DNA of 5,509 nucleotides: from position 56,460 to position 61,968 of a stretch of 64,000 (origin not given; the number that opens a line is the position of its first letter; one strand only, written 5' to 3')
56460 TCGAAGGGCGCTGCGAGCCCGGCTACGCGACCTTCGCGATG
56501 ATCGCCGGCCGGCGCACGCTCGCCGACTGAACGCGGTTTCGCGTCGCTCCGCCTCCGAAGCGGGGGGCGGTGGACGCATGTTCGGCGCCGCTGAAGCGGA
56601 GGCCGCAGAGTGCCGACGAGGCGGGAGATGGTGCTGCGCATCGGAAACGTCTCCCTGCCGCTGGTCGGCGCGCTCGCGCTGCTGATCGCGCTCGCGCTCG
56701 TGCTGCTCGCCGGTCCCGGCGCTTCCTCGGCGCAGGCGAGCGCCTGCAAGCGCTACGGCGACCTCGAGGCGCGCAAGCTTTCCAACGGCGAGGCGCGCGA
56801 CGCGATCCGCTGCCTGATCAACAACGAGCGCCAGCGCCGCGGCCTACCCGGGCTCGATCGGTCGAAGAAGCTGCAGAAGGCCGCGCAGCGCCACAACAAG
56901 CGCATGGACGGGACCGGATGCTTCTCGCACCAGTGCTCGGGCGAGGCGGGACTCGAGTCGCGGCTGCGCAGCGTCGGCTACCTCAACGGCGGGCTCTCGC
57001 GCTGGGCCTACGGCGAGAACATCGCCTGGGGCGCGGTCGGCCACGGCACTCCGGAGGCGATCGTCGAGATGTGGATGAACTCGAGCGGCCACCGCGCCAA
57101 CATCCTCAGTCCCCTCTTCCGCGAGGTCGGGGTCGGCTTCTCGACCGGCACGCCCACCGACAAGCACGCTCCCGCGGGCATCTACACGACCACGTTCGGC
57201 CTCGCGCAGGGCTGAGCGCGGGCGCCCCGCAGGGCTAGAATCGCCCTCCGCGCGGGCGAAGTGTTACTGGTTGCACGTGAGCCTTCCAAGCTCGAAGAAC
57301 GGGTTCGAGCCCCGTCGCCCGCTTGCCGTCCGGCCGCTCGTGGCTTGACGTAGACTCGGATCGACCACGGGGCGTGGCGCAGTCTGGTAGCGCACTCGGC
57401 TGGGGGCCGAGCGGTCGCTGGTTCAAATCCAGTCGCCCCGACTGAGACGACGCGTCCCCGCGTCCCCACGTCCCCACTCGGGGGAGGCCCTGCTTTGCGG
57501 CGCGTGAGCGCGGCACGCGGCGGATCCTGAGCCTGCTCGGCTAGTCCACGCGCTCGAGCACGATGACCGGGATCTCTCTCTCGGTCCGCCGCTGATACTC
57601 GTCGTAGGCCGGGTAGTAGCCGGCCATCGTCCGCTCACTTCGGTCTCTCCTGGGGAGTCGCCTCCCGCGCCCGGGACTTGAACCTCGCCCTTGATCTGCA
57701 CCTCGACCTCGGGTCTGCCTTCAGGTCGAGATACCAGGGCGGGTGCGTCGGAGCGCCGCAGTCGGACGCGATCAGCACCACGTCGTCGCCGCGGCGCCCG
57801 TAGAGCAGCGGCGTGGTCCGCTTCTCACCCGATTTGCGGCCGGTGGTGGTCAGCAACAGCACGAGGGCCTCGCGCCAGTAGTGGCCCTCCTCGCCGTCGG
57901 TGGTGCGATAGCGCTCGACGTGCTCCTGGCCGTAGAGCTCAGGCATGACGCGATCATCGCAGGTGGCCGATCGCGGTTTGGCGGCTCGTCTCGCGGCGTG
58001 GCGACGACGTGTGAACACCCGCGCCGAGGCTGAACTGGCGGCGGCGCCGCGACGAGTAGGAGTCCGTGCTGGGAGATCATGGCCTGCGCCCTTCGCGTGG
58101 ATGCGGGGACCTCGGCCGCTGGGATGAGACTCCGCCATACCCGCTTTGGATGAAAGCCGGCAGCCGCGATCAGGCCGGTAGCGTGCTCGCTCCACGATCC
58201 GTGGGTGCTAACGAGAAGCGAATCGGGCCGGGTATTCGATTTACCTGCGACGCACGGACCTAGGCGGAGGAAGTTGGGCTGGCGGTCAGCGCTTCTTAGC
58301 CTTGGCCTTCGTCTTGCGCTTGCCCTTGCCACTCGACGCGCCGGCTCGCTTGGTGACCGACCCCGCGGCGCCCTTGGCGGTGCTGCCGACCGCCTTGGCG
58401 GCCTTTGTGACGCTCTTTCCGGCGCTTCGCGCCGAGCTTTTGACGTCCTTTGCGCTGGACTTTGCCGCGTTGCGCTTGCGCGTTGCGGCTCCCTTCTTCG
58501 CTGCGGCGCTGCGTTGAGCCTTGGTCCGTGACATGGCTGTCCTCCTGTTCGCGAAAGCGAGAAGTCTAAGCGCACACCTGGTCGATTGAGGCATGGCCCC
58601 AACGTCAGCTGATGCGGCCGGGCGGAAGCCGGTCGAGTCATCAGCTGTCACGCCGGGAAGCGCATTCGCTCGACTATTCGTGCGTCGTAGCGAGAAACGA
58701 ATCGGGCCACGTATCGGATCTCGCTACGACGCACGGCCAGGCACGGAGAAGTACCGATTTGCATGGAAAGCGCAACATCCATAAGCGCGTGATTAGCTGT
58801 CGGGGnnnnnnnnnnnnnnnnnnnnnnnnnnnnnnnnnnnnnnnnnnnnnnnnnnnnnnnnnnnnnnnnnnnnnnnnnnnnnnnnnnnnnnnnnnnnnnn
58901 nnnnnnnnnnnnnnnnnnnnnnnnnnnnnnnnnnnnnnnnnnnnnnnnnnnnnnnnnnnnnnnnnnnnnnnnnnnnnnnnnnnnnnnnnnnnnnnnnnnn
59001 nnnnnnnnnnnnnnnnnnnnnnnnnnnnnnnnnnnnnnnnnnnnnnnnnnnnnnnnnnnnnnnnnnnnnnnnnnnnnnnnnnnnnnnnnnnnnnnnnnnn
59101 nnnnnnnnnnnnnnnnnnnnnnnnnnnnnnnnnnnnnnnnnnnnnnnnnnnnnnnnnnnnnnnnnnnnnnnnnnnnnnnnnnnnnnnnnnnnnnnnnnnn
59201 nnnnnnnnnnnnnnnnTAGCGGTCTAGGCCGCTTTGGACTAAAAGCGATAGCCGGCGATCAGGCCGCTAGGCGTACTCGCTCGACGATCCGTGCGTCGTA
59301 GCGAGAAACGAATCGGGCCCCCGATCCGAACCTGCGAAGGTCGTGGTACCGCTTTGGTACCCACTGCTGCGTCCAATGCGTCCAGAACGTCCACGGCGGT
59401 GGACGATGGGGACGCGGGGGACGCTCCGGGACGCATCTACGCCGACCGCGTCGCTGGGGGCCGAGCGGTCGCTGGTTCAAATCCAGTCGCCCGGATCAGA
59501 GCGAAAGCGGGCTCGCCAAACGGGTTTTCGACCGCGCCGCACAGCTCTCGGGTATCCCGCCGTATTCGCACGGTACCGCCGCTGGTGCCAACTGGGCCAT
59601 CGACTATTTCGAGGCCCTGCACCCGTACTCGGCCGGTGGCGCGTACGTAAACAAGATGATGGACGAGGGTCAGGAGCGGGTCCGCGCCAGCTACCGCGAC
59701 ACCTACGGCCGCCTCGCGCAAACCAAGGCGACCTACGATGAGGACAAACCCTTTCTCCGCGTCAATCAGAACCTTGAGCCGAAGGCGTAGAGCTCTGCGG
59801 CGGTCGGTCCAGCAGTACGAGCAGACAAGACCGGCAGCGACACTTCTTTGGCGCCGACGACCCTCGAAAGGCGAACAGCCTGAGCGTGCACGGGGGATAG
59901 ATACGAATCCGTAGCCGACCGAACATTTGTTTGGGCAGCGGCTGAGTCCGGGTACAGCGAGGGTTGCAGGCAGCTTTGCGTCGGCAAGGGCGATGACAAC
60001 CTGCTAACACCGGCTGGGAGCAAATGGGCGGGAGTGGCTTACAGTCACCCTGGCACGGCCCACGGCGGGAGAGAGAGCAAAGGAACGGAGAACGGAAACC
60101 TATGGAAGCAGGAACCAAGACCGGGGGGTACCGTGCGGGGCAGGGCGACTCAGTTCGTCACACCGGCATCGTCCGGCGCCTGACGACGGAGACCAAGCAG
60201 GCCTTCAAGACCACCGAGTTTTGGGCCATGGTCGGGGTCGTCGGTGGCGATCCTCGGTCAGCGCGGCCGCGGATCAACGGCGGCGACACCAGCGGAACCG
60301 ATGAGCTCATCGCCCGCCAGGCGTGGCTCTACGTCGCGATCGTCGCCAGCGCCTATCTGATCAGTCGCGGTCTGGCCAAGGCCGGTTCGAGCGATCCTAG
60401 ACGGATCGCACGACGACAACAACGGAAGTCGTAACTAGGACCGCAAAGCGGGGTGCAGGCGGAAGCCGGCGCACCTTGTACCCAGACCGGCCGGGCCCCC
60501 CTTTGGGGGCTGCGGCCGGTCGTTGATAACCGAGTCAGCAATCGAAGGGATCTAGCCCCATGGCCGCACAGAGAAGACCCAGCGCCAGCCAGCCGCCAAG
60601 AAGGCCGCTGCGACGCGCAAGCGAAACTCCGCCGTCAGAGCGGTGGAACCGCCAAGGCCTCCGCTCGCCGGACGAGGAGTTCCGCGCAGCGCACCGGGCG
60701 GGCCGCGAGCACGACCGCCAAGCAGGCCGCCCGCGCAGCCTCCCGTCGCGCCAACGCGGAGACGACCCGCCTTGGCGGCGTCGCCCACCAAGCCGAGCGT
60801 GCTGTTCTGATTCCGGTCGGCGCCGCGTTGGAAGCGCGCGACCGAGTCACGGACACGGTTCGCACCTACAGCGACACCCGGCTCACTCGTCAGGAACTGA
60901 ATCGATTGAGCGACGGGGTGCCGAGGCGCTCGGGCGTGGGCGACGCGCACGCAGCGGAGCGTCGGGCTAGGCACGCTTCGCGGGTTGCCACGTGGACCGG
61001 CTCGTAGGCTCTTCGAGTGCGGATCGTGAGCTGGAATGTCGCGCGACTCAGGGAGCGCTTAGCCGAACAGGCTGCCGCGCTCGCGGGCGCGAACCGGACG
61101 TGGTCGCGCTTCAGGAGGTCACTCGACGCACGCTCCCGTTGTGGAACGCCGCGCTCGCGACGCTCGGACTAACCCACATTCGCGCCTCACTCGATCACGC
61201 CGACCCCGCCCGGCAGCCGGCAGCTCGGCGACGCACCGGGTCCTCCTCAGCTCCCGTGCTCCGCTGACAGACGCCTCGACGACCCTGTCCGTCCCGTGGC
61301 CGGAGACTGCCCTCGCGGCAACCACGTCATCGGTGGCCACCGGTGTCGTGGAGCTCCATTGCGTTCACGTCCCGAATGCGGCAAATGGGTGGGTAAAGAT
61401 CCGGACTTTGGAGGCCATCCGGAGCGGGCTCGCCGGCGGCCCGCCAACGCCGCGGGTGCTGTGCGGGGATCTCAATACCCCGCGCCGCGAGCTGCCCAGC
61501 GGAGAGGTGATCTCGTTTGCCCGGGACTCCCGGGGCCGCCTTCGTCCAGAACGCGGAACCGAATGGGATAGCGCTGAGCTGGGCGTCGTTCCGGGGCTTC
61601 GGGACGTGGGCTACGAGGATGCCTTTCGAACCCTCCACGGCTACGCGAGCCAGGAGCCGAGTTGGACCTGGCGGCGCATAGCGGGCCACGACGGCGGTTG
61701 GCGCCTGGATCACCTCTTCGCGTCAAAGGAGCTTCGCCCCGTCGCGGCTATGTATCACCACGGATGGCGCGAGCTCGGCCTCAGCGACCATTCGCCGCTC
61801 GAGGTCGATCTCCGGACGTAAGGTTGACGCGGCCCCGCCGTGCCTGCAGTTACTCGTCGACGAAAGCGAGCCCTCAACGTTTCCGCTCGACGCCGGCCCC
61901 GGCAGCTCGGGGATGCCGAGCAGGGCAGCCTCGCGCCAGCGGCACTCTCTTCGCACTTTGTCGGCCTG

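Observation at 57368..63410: Four direct copies of the tRNA-Pro(GGG) 3' end delimit a tandem array of integrase-less islands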

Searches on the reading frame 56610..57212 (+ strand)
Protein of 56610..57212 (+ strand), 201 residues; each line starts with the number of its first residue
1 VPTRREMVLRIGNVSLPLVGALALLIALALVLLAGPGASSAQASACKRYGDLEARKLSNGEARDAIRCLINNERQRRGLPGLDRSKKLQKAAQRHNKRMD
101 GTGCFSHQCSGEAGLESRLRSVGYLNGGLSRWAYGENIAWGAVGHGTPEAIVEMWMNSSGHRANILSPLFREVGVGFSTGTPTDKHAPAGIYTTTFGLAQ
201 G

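Call 13: find_related_loci(query=window:56610-57212:+, collection=genome_contigs, flank=10000)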
Query seq(201 aa) (201 aa) in genome_contigs; peptide patterns used: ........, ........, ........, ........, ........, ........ (x = any residue, [..] = any of these).
103 stretches matched a pattern; 5 encode a relative of the query (tblastn E <= 1e-3); 5 distinct loci.
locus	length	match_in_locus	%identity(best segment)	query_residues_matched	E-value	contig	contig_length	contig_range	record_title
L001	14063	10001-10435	68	55-199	7e-64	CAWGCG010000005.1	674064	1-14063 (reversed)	MAG: uncultured Solirubrobacterales bacterium isolate MFD09267.bin.1.346 genome assembly, contig: contig_63239, whole ge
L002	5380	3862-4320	63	44-198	8e-64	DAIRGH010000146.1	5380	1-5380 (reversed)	MAG TPA_asm: Solirubrobacterales bacterium isolate CTOTU39256 NODE_2770_length_5380_cov_30.953427, whole genome shotgun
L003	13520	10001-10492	57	36-201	1e-60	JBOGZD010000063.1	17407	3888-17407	MAG: Solirubrobacterales bacterium isolate SD8037_concoct.bin.34 NODE_1227_length_17407_cov_13.589005, whole genome shot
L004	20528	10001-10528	53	21-201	1e-53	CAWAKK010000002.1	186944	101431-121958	MAG: uncultured Solirubrobacterales bacterium isolate MFD02360.bin.2.82 genome assembly, contig: contig_26541, whole gen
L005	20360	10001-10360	38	69-185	4e-19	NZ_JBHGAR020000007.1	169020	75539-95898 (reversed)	Sulfitobacter sp. MF3-043 NODE_7_length_169020_cov_846.509024, whole genome shotgun sequence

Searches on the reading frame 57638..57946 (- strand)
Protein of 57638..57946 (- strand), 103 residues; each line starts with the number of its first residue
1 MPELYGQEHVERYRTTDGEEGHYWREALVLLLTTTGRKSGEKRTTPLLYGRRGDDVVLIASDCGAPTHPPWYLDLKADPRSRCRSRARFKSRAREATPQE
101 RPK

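Call 9: search_protein_families(library=pfam, proteins=[window:57638-57946:-], max_evalue=0.05)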
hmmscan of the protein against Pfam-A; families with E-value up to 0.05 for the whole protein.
seq(103 aa): 1 family
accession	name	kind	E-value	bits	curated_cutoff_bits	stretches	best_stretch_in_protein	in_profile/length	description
PF04075.20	F420H2_quin_red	-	9.3e-27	94.2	22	1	8-101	4-98/130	F420H(2)-dependent quinone reductase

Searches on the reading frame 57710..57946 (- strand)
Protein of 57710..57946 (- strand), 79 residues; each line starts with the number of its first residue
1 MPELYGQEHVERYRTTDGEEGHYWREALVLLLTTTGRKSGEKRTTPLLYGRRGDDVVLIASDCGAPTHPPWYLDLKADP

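Call 96: search_protein_families(library=ncbifam, proteins=[window:57710-57946:-], max_evalue=0.01)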
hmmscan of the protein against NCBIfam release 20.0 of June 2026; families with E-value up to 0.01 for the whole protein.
seq(79 aa): 1 family
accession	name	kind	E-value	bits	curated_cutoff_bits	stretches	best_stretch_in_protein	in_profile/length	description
TIGR00026.1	hi_GC_TIGR00026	subfamily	3.9e-13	50.1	46.35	1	27-79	7-57/111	nitroreductase family deazaflavin-dependent oxidoreductase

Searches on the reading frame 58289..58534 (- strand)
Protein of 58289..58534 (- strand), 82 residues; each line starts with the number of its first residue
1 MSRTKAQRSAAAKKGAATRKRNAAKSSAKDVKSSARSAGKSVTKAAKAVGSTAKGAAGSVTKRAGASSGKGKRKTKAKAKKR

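Call 9: search_protein_families(library=pfam, proteins=[window:58289-58534:-], max_evalue=0.05)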
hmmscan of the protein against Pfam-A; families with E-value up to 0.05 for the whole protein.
seq(82 aa): 0 families

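Call 96: search_protein_families(library=ncbifam, proteins=[window:58289-58534:-], max_evalue=0.01)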
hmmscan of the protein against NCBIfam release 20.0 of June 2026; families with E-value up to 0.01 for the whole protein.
window:58289-58534:- (82 aa): 0 families

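Call 97: search_protein_families(library=padloc, proteins=[window:58289-58534:-], max_evalue=0.01)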
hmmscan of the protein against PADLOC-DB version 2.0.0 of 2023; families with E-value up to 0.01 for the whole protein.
window:58289-58534:- (82 aa): 0 families

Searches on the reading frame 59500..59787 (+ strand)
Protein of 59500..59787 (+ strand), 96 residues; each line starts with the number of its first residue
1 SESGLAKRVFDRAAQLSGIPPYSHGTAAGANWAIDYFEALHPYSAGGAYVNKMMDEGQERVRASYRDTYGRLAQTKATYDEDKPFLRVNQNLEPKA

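Call 9: search_protein_families(library=pfam, proteins=[window:59500-59787:+], max_evalue=0.05)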
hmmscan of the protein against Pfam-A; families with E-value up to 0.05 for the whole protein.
seq(96 aa): 1 family
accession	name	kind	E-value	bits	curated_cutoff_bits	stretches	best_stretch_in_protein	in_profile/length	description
PF08031.17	BBE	-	1.4e-05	25.4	20.6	1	48-91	1-43/45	Berberine and berberine like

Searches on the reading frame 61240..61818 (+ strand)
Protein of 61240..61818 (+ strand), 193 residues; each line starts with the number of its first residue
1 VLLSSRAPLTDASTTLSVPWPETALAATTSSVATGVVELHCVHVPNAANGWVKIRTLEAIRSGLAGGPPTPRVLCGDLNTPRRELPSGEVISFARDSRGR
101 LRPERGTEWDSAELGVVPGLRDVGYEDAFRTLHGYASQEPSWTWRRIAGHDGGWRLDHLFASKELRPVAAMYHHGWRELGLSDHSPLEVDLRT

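Call 9: search_protein_families(library=pfam, proteins=[window:61240-61818:+], max_evalue=0.05)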
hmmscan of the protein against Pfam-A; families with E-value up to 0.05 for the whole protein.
seq(193 aa): 1 family
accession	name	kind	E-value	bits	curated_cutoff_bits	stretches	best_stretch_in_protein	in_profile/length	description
PF03372.29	Exo_endo_phos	-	4.1e-07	30.4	24.5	1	3-184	75-225/225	Endonuclease/Exonuclease/phosphatase family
